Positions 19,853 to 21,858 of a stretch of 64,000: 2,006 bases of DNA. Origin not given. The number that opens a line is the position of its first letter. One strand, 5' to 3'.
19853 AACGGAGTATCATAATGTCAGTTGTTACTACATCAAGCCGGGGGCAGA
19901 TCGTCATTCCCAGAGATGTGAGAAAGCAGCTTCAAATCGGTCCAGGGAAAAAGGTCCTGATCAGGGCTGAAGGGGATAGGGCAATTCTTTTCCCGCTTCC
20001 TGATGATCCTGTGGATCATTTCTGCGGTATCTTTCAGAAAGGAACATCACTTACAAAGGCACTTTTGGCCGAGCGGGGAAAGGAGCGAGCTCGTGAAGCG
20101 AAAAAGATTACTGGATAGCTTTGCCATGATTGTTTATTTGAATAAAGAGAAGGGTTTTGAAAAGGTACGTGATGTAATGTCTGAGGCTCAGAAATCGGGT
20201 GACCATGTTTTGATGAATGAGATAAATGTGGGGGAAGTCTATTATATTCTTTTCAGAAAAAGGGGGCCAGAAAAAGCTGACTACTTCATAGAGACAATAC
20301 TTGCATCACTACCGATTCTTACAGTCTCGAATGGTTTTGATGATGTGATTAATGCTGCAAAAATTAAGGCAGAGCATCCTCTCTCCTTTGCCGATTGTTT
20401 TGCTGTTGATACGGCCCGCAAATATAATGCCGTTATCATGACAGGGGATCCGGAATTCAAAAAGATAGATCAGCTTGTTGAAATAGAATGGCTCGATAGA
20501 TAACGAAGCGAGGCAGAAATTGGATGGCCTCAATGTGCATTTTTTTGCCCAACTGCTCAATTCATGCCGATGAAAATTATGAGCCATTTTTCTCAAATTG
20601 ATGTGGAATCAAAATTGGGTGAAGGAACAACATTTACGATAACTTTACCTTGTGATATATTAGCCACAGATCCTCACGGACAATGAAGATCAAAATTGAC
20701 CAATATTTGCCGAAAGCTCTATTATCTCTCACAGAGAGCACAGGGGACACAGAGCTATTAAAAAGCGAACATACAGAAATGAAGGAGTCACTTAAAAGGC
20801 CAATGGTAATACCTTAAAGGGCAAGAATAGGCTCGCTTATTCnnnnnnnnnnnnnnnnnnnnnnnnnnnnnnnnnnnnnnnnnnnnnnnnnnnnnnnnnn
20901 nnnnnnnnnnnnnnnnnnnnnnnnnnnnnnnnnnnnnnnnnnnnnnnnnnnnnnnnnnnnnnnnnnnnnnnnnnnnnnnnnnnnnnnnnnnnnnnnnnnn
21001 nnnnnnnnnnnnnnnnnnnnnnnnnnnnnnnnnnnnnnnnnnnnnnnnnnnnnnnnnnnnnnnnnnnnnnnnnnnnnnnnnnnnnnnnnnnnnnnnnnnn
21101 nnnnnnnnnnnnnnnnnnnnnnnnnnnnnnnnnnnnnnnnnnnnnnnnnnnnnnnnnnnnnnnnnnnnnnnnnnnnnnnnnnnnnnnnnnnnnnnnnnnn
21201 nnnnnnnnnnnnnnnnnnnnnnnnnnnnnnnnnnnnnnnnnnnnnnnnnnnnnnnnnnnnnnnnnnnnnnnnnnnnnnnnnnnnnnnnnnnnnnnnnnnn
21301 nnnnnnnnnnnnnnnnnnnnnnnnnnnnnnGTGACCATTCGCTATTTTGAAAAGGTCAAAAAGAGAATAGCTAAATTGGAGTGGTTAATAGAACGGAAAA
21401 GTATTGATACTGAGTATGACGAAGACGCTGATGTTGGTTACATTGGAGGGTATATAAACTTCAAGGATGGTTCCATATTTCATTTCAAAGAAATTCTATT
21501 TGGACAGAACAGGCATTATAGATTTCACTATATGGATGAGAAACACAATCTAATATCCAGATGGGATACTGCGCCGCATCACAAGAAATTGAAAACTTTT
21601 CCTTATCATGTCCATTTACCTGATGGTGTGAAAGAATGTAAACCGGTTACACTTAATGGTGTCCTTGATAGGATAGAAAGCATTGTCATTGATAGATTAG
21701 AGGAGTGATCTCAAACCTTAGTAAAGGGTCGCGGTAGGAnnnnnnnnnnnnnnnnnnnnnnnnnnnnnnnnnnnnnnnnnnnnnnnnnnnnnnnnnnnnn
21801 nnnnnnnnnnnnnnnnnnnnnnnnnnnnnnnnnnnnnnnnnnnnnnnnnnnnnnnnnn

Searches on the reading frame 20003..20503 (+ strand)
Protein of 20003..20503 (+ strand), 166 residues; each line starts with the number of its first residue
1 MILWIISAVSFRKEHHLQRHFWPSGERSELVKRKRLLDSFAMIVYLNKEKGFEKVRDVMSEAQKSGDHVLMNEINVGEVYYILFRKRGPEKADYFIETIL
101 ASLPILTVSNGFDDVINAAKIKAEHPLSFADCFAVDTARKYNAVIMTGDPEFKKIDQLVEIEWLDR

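Call 24: search_protein_families(library=pfam, proteins=[window:20003-20503:+], max_evalue=0.00001)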
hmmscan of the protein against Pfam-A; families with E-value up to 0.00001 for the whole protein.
window:20003-20503:+ (166 aa): 1 family
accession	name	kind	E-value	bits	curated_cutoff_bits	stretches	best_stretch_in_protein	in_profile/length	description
PF01850.27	PIN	-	3.1e-15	57.3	23.6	1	36-156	2-118/120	PIN domain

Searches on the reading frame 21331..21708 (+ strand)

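Call 24: search_protein_families(library=pfam, proteins=[window:21331-21708:+], max_evalue=0.00001)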
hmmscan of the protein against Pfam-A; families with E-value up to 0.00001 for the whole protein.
window:21331-21708:+ (125 aa): 1 family
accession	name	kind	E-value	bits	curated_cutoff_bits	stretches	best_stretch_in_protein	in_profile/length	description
PF20126.4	TumE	-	4.9e-20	71.7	23.4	1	42-119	1-80/81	Toxin TumE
